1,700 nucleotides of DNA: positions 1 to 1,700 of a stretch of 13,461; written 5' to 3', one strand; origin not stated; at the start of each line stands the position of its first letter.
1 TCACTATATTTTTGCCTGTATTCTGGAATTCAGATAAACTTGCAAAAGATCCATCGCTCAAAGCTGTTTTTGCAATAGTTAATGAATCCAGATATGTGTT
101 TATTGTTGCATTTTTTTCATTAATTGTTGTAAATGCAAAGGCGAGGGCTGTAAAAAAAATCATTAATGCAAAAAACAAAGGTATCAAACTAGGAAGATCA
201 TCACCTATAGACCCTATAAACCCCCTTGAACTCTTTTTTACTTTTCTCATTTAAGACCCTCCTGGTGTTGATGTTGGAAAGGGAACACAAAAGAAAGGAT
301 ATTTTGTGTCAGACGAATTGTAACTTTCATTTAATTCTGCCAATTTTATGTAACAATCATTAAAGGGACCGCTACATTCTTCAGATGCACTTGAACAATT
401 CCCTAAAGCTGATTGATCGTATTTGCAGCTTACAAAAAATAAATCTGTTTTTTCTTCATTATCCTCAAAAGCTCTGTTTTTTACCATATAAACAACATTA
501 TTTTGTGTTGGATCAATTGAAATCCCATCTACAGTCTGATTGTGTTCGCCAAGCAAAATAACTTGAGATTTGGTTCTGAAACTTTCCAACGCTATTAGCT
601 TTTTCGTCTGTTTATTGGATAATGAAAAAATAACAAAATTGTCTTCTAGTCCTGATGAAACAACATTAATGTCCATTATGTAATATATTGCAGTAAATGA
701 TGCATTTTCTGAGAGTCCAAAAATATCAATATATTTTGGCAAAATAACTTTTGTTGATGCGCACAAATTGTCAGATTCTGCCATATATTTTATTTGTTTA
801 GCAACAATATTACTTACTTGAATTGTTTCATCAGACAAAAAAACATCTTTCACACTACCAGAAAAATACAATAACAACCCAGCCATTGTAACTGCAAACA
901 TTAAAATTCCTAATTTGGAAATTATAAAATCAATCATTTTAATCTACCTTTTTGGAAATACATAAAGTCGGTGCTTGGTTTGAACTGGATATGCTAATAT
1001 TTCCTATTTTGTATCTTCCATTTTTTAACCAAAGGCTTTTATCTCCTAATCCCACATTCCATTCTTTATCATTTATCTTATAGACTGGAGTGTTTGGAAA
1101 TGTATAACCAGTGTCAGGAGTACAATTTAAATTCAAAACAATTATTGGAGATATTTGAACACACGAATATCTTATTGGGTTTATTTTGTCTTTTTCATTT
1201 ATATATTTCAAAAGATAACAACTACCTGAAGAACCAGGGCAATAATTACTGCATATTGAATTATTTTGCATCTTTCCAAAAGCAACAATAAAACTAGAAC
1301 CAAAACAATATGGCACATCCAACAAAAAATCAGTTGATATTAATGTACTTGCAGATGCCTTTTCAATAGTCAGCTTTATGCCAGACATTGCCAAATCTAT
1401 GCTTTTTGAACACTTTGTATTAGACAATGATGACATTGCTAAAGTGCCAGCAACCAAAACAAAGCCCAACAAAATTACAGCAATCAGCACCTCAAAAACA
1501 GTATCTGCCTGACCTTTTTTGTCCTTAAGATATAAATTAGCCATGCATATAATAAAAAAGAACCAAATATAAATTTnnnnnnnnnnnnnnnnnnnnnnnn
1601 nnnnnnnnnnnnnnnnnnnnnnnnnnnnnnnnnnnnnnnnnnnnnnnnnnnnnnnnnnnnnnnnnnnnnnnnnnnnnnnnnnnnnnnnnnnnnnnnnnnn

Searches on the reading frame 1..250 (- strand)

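Call 5: search_protein_families(library=pfam, proteins=[window:1-250:-], max_evalue=0.1)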
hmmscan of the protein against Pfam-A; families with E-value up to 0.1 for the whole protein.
window:1-250:- (83 aa): 0 families

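Call 6: search_protein_families(library=ncbifam, proteins=[window:1-250:-], max_evalue=0.1)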
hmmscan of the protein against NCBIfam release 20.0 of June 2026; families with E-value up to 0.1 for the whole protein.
window:1-250:- (83 aa): 0 families

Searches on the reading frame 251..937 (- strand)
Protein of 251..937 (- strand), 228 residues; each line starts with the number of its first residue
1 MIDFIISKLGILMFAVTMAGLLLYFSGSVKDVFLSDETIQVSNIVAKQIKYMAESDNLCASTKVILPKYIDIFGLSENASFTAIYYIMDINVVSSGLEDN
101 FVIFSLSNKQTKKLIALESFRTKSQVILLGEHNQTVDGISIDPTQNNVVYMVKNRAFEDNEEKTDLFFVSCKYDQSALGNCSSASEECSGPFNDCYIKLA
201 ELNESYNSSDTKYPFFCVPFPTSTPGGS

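Call 5: search_protein_families(library=pfam, proteins=[window:251-937:-], max_evalue=0.1)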
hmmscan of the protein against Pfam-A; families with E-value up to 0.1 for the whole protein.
window:251-937:- (228 aa): 2 families
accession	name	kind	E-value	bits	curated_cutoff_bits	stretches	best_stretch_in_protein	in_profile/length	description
PF02182.23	SAD_SRA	-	0.067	13.4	30.7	0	119-172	13-65/148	SAD/SRA domain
PF11581.13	Argos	-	0.071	13.6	25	0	110-171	15-77/129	Antagonist of EGFR signalling, Argos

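Call 6: search_protein_families(library=ncbifam, proteins=[window:251-937:-], max_evalue=0.1)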
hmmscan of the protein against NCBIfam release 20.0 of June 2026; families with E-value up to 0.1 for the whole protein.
window:251-937:- (228 aa): 0 families

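Call 7: find_encoding_contigs(protein=window:254-937:-, flank=10000, max_places=6)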
Protein window:254-937:- (228 aa): no gene with exactly this product is on record in the collection.

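Call 25: search_protein_families(library=padloc, proteins=[window:251-937:-], max_evalue=0.01)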
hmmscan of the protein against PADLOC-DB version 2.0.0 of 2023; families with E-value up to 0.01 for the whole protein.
window:251-937:- (228 aa): 0 families

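Call 65: find_related_loci(query=A3, collection=metagenome_contigs, flank=10000)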
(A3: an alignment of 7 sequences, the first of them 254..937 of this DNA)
Query A3 (228 aa) in metagenome_contigs; peptide patterns used: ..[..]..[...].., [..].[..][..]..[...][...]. (x = any residue, [..] = any of these).
523 stretches matched a pattern; 20 encode a relative of the query (tblastn E <= 1e-3); 20 distinct loci.
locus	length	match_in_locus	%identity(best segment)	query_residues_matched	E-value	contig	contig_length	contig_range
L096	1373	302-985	97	1-228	3e-162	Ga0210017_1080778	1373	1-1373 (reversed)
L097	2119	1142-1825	97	1-228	9e-158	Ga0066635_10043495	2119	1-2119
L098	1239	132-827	96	1-228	6e-161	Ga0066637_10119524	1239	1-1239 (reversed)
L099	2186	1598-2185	98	1-196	3e-134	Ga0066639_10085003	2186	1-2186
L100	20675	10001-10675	61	1-227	2e-84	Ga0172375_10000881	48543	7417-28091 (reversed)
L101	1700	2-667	60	10-225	2e-86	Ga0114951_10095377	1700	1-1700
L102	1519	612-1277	59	1-220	3e-86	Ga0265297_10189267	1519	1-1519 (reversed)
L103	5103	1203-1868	57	1-223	7e-77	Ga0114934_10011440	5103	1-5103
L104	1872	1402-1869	75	1-157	2e-76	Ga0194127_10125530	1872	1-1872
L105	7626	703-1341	43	1-225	8e-51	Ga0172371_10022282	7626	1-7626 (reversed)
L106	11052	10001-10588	45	1-181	2e-49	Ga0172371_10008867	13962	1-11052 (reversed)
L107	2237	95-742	40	1-219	1e-48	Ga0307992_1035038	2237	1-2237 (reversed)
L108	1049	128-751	43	1-219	1e-50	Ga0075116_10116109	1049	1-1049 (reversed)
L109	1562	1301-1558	86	1-86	3e-46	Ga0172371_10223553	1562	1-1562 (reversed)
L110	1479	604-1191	36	1-203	4e-36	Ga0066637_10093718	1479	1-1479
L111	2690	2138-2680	39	1-177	1e-34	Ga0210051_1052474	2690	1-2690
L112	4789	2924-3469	39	1-176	3e-33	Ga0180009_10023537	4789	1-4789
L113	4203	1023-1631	33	1-219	2e-32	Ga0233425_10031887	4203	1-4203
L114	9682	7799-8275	26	1-154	2e-8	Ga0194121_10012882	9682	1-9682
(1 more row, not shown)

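Call 67: search_protein_families(library=pfam, proteins=[L112:3-1331:+, L112:1363-2205:+, L111:2-1303:+, L113:3-413:+, L113:3074-4150:-, L105:3875-5194:-, L105:6149-7351:+, L114:3105-4340:+], max_evalue=0.001)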
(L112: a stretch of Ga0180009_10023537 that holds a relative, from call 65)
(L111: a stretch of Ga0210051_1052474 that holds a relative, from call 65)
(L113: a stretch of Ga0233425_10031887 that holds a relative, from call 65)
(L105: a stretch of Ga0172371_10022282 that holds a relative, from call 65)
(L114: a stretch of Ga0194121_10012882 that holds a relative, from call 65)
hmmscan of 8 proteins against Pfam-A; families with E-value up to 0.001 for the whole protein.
L112:3-1331:+ (442 aa): 8 families
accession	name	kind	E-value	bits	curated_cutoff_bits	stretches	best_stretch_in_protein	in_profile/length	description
PF00004.35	AAA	-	1.9e-45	154.9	21.2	1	217-346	1-130/131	ATPase family associated with various cellular activities (AAA)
PF17862.7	AAA_lid_3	-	6e-27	93.2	27.2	2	370-405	2-37/45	AAA+ lid domain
PF13191.12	AAA_16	-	1.5e-05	26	32.6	1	213-258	23-73/167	AAA ATPase domain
PF05496.18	RuvB_N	-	9.4e-05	22.7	27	1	216-251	35-70/159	Holliday junction DNA helicase RuvB P-loop domain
PF09336.16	Vps4_C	-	0.0003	21.1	21.3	0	403-430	19-46/61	Vps4 C terminal oligomerisation domain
PF13401.12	AAA_22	-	0.00061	20.5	27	0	217-247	8-41/130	AAA domain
PF01695.23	IstB_IS21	-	0.00063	19.7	24.1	0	211-238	89-116/238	IstB-like ATP binding protein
PF13173.12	AAA_14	-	0.00089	19.7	27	0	217-294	5-75/129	AAA domain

L112:1363-2205:+ (280 aa): 0 families

L111:2-1303:+ (433 aa): 7 families
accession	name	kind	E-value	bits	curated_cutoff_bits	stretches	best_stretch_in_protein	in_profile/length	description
PF00004.35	AAA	-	2.9e-43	147.9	21.2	1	209-338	1-130/131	ATPase family associated with various cellular activities (AAA)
PF17862.7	AAA_lid_3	-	7.8e-27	92.9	27.2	2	362-410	2-44/45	AAA+ lid domain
PF09336.16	Vps4_C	-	3.9e-06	27.2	21.3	0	402-422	27-47/61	Vps4 C terminal oligomerisation domain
PF01695.23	IstB_IS21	-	2.3e-05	24.5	24.1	0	206-230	92-116/238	IstB-like ATP binding protein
PF13191.12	AAA_16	-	2.9e-05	25.1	32.6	0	206-236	24-55/167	AAA ATPase domain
PF05496.18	RuvB_N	-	3.9e-05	23.9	27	1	208-242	35-69/159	Holliday junction DNA helicase RuvB P-loop domain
PF23902.1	AAA_lid_PRS2_C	-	0.00031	21.3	34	1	343-416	2-70/73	PRS2 AAA+ lid C-terminal domain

L113:3-413:+ (136 aa): 3 families
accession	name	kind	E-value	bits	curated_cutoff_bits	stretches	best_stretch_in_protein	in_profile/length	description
PF17862.7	AAA_lid_3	-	4.9e-16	58.4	27.2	1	67-115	3-45/45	AAA+ lid domain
PF00004.35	AAA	-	1.9e-07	32.1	21.2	1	1-42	89-130/131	ATPase family associated with various cellular activities (AAA)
PF23902.1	AAA_lid_PRS2_C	-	3.2e-06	27.6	34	1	47-120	2-70/73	PRS2 AAA+ lid C-terminal domain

L113:3074-4150:- (358 aa): 0 families

L105:3875-5194:- (439 aa): 1 family
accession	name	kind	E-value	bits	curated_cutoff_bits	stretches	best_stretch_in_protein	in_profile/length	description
PF13173.12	AAA_14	-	2.9e-07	31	27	1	51-144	2-100/129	AAA domain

L105:6149-7351:+ (400 aa): 0 families

L114:3105-4340:+ (411 aa): 1 family
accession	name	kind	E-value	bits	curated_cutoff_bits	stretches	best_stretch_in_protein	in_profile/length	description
PF09594.16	GT87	-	3.7e-07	30.6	25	1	141-372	1-235/237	Glycosyltransferase family 87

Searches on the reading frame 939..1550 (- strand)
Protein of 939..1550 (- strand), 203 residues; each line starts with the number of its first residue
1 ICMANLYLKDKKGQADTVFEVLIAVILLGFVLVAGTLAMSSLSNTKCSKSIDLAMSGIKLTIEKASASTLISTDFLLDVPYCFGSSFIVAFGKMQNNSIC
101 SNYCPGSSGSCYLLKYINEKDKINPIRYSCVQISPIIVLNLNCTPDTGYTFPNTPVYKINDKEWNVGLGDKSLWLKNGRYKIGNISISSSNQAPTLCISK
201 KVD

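Call 5: search_protein_families(library=pfam, proteins=[window:939-1550:-], max_evalue=0.1)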
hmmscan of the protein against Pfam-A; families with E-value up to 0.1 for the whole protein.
window:939-1550:- (203 aa): 0 families

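Call 6: search_protein_families(library=ncbifam, proteins=[window:939-1550:-], max_evalue=0.1)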
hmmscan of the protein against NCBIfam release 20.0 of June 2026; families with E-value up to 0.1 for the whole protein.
window:939-1550:- (203 aa): 0 families

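Call 25: search_protein_families(library=padloc, proteins=[window:939-1550:-], max_evalue=0.01)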
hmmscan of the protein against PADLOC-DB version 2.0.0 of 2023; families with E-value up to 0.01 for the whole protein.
window:939-1550:- (203 aa): 0 families

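Call 27: find_homologous_proteins(query=window:942-1550:-, max_evalue=0.01)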
Query window:942-1550:- (203 aa): 26 proteins with E <= 0.01 among 291 candidates.
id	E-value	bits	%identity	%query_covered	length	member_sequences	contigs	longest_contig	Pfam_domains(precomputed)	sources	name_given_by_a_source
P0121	6.3e-127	439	100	99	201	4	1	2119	-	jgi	-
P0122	8.4e-117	406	94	99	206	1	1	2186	-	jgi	-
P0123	1.3e-78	281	70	95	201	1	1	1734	-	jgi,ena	-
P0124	1.1e-59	219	59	85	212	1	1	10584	-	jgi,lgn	jgi:hypothetical protein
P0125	1.5e-58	216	55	97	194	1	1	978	-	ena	-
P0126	3.8e-58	214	59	96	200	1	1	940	-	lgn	-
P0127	9.5e-58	213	56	96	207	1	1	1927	-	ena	-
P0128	9.9e-58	213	55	95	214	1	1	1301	-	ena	-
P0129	1.2e-57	213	56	97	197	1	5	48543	-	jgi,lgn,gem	-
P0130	3.7e-57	211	55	99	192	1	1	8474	-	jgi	-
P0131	4.2e-55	205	54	95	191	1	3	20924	-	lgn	-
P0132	1.3e-54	203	53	96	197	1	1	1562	-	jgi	-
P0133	1.5e-52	196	54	85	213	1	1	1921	-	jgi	jgi:hypothetical protein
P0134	2.3e-52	196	51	97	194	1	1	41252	-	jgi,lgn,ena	-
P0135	1.1e-50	190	52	95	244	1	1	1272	-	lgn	-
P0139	1.2e-42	164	50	99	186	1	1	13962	-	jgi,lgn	-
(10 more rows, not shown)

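Call 28: find_encoding_contigs(protein=P0129, flank=10000, max_places=2)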
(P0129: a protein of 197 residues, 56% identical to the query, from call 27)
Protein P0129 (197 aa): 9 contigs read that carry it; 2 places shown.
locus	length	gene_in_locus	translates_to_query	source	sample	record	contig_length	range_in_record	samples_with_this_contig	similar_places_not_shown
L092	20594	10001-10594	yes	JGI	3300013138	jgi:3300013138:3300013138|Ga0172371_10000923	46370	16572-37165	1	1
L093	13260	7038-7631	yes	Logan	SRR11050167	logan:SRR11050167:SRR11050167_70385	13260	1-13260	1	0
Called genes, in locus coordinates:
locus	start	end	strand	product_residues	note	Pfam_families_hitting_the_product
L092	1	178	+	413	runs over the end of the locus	PF07690:MFS_1, PF13347:MFS_2, PF07690:MFS_1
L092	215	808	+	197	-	-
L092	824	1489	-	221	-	PF03009:GDPD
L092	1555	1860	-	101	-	-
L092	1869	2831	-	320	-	-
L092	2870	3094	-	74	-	-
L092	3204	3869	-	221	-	-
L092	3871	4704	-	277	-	PF01047:MarR, PF12802:MarR_2, PF13545:HTH_Crp_2 (weak), PF24034:DUF7343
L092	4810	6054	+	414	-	-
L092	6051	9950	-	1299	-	PF14890:Intein_splicing, PF14528:LAGLIDADG_3, PF01935:DUF87 (weak)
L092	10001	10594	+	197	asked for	-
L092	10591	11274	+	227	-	-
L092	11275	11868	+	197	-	-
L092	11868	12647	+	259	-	-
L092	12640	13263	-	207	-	-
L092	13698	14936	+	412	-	-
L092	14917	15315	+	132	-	-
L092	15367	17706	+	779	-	PF02359:CDC48_N, PF02933:CDC48_2, PF05496:RuvB_N, PF00004:AAA, PF07724:AAA_2 (weak), PF13191:AAA_16 (weak), PF17862:AAA_lid_3, PF00004:AAA, +23 more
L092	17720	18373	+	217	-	-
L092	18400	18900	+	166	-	PF03703:bPH_2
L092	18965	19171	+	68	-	PF04014:MazE_antitoxin (weak)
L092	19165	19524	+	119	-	PF01850:PIN (weak)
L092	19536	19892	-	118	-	PF08915:tRNA-Thr_ED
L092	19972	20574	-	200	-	PF01209:Ubie_methyltran (faint), PF13489:Methyltransf_23, PF05219:DREV (weak), PF13847:Methyltransf_31, PF13649:Methyltransf_25, PF08241:Methyltransf_11, PF08242:Methyltransf_12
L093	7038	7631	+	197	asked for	-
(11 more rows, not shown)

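Call 29: find_encoding_contigs(protein=P0139, flank=10000, max_places=2)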
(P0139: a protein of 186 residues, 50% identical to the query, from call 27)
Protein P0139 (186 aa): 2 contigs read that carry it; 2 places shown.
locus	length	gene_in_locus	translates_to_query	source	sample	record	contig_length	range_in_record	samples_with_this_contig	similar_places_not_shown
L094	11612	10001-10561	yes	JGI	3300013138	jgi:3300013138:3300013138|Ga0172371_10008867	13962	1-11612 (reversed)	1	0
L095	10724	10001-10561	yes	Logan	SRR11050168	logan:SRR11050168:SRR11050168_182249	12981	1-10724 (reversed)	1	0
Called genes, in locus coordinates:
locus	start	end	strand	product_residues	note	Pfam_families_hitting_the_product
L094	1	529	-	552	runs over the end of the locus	PF02511:Thy1 (faint)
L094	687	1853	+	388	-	PF00464:SHMT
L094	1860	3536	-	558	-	PF03485:Arg_tRNA_synt_N, PF00750:tRNA-synt_1d, PF05746:DALR_1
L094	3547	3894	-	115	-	PF01176:eIF-1a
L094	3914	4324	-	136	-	PF01873:eIF-5_eIF-2B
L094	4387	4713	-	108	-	-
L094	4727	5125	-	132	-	PF21485:IF5A-like_N, PF08207:EFP_N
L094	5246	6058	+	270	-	PF02673:BacA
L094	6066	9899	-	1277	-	PF14890:Intein_splicing, PF14528:LAGLIDADG_3, PF01935:DUF87 (weak)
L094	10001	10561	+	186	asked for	-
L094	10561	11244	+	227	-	-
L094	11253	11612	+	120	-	?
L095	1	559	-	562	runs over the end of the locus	PF02511:Thy1 (faint)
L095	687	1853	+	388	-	PF00464:SHMT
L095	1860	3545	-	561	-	PF03485:Arg_tRNA_synt_N, PF00750:tRNA-synt_1d, PF05746:DALR_1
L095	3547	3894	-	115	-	PF01176:eIF-1a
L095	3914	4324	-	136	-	PF01873:eIF-5_eIF-2B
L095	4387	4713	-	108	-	-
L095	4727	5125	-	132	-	PF21485:IF5A-like_N, PF08207:EFP_N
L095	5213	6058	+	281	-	PF02673:BacA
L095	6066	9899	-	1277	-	PF14890:Intein_splicing, PF14528:LAGLIDADG_3, PF01935:DUF87 (weak)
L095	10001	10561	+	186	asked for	-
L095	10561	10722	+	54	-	?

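Call 51: predict_structure(alignment_id=A2)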
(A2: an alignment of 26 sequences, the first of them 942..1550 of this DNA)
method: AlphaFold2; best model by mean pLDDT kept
length: 203 residues; sequences in the alignment: 26
mean_pLDDT: 81.3   pTM: 0.68
mean pLDDT of the five models: 81.3, 81.1, 79.8, 79.1, 78.1
residues with pLDDT >= 90: 54; 70-90: 114; 50-70: 27; < 50: 8
segments of 3 or more residues with pLDDT < 50: 1-7
pLDDT, mean of each block of 10 residues (from residue 1): 46 75 94 79 78 92 84 88 85 87 83 90 88 86 87 68 71 88 74 84 84
secondary structure, 60 per line:
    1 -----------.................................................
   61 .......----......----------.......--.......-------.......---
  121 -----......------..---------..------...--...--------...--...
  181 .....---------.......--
elements in order: H12-67 E72-77 E88-94 H97-103 E111-117 E126-131 E157-159 E162-164 E173-175 E178-185 E195-201

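Call 53: fold_search(model_id=the predicted structure, library=pdb)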
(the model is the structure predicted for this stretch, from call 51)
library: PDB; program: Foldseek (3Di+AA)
matches with E <= 10: 126; with E <= 0.001: 0
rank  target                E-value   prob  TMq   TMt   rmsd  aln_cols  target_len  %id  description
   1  2atw_A                4.3e-01  0.06  0.11  0.10  12.6       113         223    8  Structure of a Mycobacterium tuberculosis NusA-RNA complex (released 2005-10-11)
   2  8es8_A                5.4e-01  0.04  0.11  0.10  16.9       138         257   13  CryoEM structure of PN45545 TCR-CD3 in complex with HLA-A2 MAGEA4 (230-239) (released 2023-05-03)
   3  2asb_A                7.3e-01  0.04  0.11  0.10  12.8       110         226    9  Structure of a Mycobacterium tuberculosis NusA-RNA complex (released 2005-10-11)
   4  8u5y_C                8.3e-01  0.08  0.16  0.07  14.7       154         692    8  human RADX trimer bound to ssDNA (released 2023-10-11)
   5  1k0r_A                9.9e-01  0.04  0.11  0.08  12.8       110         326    9  Crystal Structure of Mycobacterium tuberculosis NusA (released 2001-12-21)
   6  7ckq_G                1.2e+00  0.10  0.26  0.21  15.3       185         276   10  The cryo-EM structure of B. subtilis BmrR transcription activation complex (released 2020-12-16)
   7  1vmo_A                1.2e+00  0.07  0.19  0.22   9.8       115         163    7  CRYSTAL STRUCTURE OF VITELLINE MEMBRANE OUTER LAYER PROTEIN I (VMO-I): A FOLDING MOTIF WITH HOMOLOGOUS GREEK KEY STRUC (released 1994-05-31)
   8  2atw_C                1.3e+00  0.03  0.11  0.10  13.4       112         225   10  Structure of a Mycobacterium tuberculosis NusA-RNA complex (released 2005-10-11)
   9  6niu_F                1.3e+00  0.02  0.11  0.15  16.4       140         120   12  Crystal structure of a human anti-ZIKV-DENV neutralizing antibody MZ4 in complex with ZIKV E glycoprotein (released 2019-12-25)
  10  8xgm_D                2.3e+00  0.03  0.14  0.18  11.8       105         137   12  Cryo-EM structure of human GPR1 bound to chemerin (released 2024-08-21)
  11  3v6o_A                2.3e+00  0.01  0.11  0.12  18.1       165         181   13  Leptin Receptor-antibody complex (released 2012-03-14)
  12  5x4z_G                2.3e+00  0.01  0.10  0.11  16.9       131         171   12  RNA Polymerase II from Komagataella Pastoris (Type-1 crystal) (released 2017-05-17)
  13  3q1m_A                2.4e+00  0.06  0.26  0.20  14.9       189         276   10  Crystal Structure of BmrR Dimer bound to DNA and the ligand 4-amino-quinaldine (released 2011-06-15)
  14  2yq2_B                2.6e+00  0.01  0.13  0.10  14.5       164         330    8  Structure of BVDV1 envelope glycoprotein E2, pH8 (released 2013-01-16)
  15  8gxq_r                2.7e+00  0.01  0.11  0.12  17.8       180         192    6  PIC-Mediator in complex with +1 nucleosome (T40N) in MH-binding state (released 2022-11-02)
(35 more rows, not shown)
